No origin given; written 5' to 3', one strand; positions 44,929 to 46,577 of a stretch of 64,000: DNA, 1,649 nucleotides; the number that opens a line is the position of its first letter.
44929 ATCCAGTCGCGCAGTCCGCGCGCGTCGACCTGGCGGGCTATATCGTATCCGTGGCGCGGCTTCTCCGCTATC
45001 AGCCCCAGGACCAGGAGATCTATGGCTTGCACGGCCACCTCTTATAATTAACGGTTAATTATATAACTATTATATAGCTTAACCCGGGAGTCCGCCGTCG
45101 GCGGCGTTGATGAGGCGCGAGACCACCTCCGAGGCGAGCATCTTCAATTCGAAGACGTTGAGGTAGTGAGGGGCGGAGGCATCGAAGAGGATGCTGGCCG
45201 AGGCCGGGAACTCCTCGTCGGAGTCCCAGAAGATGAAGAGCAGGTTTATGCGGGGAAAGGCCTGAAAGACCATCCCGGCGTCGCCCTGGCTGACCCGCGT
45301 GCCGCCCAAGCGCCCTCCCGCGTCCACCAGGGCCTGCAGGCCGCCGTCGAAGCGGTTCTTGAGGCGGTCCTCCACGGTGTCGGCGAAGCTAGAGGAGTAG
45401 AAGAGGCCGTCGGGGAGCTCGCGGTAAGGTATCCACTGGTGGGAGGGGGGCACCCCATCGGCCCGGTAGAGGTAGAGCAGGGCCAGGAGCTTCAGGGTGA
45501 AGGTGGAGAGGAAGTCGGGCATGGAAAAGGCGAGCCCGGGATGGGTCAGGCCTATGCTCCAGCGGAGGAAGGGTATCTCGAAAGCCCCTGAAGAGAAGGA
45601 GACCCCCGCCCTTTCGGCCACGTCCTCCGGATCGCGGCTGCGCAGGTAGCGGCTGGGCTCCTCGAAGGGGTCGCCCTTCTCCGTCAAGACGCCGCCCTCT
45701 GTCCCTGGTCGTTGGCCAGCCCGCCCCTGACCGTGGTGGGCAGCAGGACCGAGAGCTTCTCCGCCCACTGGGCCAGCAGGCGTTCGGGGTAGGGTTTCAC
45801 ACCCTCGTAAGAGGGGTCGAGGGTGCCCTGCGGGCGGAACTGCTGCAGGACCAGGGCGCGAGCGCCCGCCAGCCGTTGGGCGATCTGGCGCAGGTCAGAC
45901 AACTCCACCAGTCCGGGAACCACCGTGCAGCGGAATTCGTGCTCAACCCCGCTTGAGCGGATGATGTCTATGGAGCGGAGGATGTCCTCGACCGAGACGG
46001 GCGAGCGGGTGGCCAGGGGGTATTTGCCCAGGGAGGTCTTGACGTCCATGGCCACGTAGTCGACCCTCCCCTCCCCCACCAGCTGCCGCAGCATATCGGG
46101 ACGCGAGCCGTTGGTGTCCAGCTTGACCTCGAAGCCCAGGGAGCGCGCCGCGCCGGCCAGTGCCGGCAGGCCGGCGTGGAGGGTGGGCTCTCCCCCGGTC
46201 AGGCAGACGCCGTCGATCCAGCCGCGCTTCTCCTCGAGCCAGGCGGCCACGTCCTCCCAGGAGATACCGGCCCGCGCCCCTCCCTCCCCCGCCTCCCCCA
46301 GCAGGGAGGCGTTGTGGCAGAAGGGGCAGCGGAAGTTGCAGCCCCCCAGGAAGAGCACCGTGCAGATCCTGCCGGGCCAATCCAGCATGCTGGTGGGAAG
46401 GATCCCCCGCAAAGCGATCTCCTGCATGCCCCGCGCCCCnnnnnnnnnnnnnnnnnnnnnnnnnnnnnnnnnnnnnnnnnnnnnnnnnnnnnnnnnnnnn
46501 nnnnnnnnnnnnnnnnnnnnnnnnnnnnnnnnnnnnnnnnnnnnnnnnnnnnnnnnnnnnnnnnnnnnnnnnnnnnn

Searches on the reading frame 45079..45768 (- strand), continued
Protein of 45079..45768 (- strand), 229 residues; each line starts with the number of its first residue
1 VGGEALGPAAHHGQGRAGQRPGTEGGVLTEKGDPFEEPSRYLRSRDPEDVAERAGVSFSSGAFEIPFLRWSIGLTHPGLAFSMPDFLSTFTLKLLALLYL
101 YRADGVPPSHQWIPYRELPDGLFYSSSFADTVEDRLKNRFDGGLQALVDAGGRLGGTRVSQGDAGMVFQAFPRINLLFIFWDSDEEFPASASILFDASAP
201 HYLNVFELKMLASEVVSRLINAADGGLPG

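Call 66: search_protein_families(library=pfam, proteins=[P0200, P0209, P0229, P0210], max_evalue=0.001)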
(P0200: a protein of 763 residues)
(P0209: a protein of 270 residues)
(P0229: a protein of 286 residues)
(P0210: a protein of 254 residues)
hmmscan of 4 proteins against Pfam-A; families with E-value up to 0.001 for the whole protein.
P0200 (763 aa): 3 families
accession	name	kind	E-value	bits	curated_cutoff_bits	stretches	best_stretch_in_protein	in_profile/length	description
PF12654.12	DUF3786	-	8.5e-99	328.7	27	2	380-546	6-174/176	Domain of unknown function (DUF3786)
PF13377.12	Peripla_BP_3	-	5.3e-18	66.1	26.5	1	169-325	1-156/167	Periplasmic binding protein-like domain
PF00356.27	LacI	-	7.9e-18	64.4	27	1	4-48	1-45/46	Bacterial regulatory proteins, lacI family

P0209 (270 aa): 1 family
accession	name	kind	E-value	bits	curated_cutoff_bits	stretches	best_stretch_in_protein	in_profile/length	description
PF12654.12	DUF3786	-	7.5e-54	182.4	27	1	95-262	8-174/176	Domain of unknown function (DUF3786)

P0229 (286 aa): 1 family
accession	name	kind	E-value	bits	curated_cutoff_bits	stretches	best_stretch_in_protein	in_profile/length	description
PF12654.12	DUF3786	-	1.2e-45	155.6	27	1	101-277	2-174/176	Domain of unknown function (DUF3786)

P0210 (254 aa): 1 family
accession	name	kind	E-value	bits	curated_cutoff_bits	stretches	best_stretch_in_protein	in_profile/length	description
PF12654.12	DUF3786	-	1.5e-47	161.8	27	2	146-247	75-175/176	Domain of unknown function (DUF3786)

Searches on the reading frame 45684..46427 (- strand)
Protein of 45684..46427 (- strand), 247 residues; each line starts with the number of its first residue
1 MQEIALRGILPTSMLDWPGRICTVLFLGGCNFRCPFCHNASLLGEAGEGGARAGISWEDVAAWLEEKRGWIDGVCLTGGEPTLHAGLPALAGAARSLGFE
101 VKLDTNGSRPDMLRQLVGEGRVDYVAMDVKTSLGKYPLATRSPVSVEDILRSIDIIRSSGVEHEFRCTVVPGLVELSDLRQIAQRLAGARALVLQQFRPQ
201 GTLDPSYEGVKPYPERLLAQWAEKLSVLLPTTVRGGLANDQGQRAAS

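Call 3: search_protein_families(library=pfam, proteins=[window:45684-46427:-], max_evalue=0.01)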
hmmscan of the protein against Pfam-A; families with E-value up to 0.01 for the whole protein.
window:45684-46427:- (247 aa): 2 families
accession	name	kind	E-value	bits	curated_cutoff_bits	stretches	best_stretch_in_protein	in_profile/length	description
PF04055.27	Radical_SAM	-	9.2e-23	81.7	29.5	1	26-175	3-156/166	Radical SAM superfamily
PF13353.11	Fer4_12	-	1.5e-05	25.8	22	1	23-85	8-67/137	4Fe-4S single cluster domain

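Call 4: search_protein_families(library=ncbifam, proteins=[window:45684-46427:-], max_evalue=0.01)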
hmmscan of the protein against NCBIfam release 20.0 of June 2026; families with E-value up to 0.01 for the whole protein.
window:45684-46427:- (247 aa): 39 families (the best 25 are shown)
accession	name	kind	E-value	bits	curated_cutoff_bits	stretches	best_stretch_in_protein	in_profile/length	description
TIGR02495.1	NrdG2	equivalog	3.2e-57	193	131.15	1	7-198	3-193/193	anaerobic ribonucleoside-triphosphate reductase activating protein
TIGR04041.1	activase_YjjW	hypoth_equivalog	3.2e-16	59.6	250.2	2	56-209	94-250/276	YjjW family glycine radical enzyme activase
TIGR02493.1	PFLA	equivalog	6.3e-12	45.4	231.75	1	14-182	10-179/235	pyruvate formate-lyase-activating protein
NF038283.1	viperin_w_prok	equivalog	7.2e-10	38.5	180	1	29-198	11-190/281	viperin family antiviral radical SAM protein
TIGR02494.1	PFLE_PFLC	subfamily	6.4e-09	35.5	174.35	1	13-39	8-33/293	glycyl-radical enzyme activating protein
TIGR02491.1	NrdG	equivalog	1.1e-08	35.1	126.1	1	8-91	4-84/154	anaerobic ribonucleoside-triphosphate reductase activating protein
TIGR03963.1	rSAM_QueE_Clost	equivalog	5.5e-08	32.8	260.1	1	19-130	18-123/219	putative 7-carboxy-7-deazaguanine synthase QueE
NF045646.2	rSAM_Se_TrsS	equivalog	7.3e-08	31.4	490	1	22-109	86-172/441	radical SAM (seleno)protein TrsS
TIGR04317.1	W_rSAM_matur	equivalog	2.2e-07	30.3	380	1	29-158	13-138/349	tungsten cofactor oxidoreductase radical SAM maturase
TIGR02668.1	moaA_archaeal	equivalog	3.6e-07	29.5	325.25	1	29-114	19-101/303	GTP 3',8-cyclase MoaA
TIGR02666.1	moaA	equivalog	5.4e-07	28.9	284.05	1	30-160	20-154/336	GTP 3',8-cyclase MoaA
TIGR04051.1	rSAM_NirJ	equivalog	1.9e-06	27.1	515.45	1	29-170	11-149/354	heme d1 biosynthesis radical SAM protein NirJ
TIGR02826.1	RNR_activ_nrdG3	equivalog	3.6e-06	26.9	151.7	1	16-85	11-76/148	anaerobic ribonucleoside-triphosphate reductase activating protein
TIGR04003.1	rSAM_BssD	equivalog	5.7e-06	25.7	496.45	1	13-40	10-36/314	[benzylsuccinate synthase]-activating enzyme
TIGR03972.1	rSAM_TYW1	equivalog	8.9e-06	25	317.95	1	79-173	128-223/297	4-demethylwyosine synthase TYW1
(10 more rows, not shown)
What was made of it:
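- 45684..46427 (-): nrdG: radical-SAM activase of the NrdG2 type, 247 aa, with the cluster motif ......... TIGR02495, 193 bits, above its cutoff, and PF04055 (calls 3, 4).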
